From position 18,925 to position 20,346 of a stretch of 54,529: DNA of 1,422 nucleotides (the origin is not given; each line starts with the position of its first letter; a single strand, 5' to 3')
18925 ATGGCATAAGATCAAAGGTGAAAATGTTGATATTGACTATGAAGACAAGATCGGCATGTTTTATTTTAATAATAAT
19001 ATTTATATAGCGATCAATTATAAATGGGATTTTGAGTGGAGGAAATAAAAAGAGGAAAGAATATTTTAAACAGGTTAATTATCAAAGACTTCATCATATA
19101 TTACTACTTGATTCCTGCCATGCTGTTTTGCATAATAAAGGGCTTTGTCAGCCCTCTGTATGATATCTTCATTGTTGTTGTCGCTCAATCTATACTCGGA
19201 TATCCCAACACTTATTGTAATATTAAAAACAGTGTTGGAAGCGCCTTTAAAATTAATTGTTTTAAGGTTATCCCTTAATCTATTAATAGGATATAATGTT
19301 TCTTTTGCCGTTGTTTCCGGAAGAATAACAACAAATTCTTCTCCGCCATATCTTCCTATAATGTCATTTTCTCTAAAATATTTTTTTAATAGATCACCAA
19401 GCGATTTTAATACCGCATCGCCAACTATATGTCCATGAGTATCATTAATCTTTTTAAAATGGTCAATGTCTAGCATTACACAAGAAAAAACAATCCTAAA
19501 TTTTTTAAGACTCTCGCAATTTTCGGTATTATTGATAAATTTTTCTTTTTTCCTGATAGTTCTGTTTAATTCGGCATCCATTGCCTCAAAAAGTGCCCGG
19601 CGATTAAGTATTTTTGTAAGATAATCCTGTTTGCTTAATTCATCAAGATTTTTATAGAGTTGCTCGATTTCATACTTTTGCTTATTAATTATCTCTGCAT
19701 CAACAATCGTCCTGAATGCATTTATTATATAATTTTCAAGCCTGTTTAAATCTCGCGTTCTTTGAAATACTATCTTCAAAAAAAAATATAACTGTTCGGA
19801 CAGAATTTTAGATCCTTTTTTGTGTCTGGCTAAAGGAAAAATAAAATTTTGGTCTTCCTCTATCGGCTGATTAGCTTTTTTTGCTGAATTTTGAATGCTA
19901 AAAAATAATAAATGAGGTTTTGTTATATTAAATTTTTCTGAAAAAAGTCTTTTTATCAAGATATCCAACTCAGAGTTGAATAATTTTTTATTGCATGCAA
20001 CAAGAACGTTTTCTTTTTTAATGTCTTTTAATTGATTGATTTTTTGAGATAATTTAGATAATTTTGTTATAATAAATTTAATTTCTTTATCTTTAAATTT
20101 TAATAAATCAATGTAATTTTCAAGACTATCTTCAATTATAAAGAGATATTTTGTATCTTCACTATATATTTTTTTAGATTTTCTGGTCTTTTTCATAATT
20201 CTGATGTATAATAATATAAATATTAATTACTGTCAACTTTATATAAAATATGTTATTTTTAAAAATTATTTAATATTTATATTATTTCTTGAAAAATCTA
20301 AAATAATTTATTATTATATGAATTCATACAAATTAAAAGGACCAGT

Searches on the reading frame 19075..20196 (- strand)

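Call 25: search_protein_families(library=ncbifam, proteins=[window:19075-20196:-], max_evalue=1e-10)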
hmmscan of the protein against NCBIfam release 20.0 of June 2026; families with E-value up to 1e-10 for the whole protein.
window:19075-20196:- (373 aa): 19 families
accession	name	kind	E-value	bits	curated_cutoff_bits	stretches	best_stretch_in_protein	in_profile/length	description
NF038266.1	diguan_SiaD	equivalog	5.3e-49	166.9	290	1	169-364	75-252/252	biofilm regulation diguanylate cyclase SiaD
TIGR00254.1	GGDEF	domain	1.6e-48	164.5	37.4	1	185-366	2-166/168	diguanylate cyclase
NF007380.0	PRK09894.1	equivalog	3.2e-42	144.9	256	1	187-369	128-289/296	diguanylate cyclase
NF007135.0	PRK09581.1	equivalog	2.8e-41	141.8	474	1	173-366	275-454/457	PleD family two-component system response regulator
NF047654.1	DiguCycDgcRLepto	equivalog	1.1e-40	139.5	500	1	176-365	121-294/295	diguanylate cyclase DgcR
NF041606.1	dguan_cyc_DgcA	equivalog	9.7e-39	133.2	370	1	198-366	170-338/340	diguanylate cyclase DgcA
NF011955.1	PRK15426.1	equivalog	5.7e-33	113.9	408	1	170-369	380-563/564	cellulose biosynthesis regulator diguanylate cyclase DgcQ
NF007423.1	PRK09966.1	equivalog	3e-27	95.5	325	1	171-357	222-390/390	diguanylate cyclase DgcN/YfiN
NF007599.0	PRK10245.1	equivalog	3.6e-27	94.8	402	1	223-364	231-367/371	diguanylate cyclase AdrA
NF047872.1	GGDEF_GdpS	equivalog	4.4e-27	95.2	400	1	137-366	137-349/355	GGDEF domain-containing protein GdpS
NF007298.0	PRK09776.1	equivalog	5.1e-27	94.2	1135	1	193-368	676-846/1111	diguanylate cyclase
NF051473.1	DigCycDgcsShew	equivalog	1.2e-26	93.8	400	1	142-364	95-288/291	diguanylate cyclase DgcS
NF045675.1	PhdiestaseDibA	equivalog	2.8e-24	85.5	980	1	182-369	197-366/623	phosphodiesterase DibA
NF007474.0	PRK10060.1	equivalog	1.6e-22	79.5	782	1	183-367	232-395/663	cyclic di-GMP phosphodiesterase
NF040885.1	diguan_DgcJ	equivalog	6.6e-19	68.1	500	1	181-362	334-491/493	diguanylate cyclase DgcJ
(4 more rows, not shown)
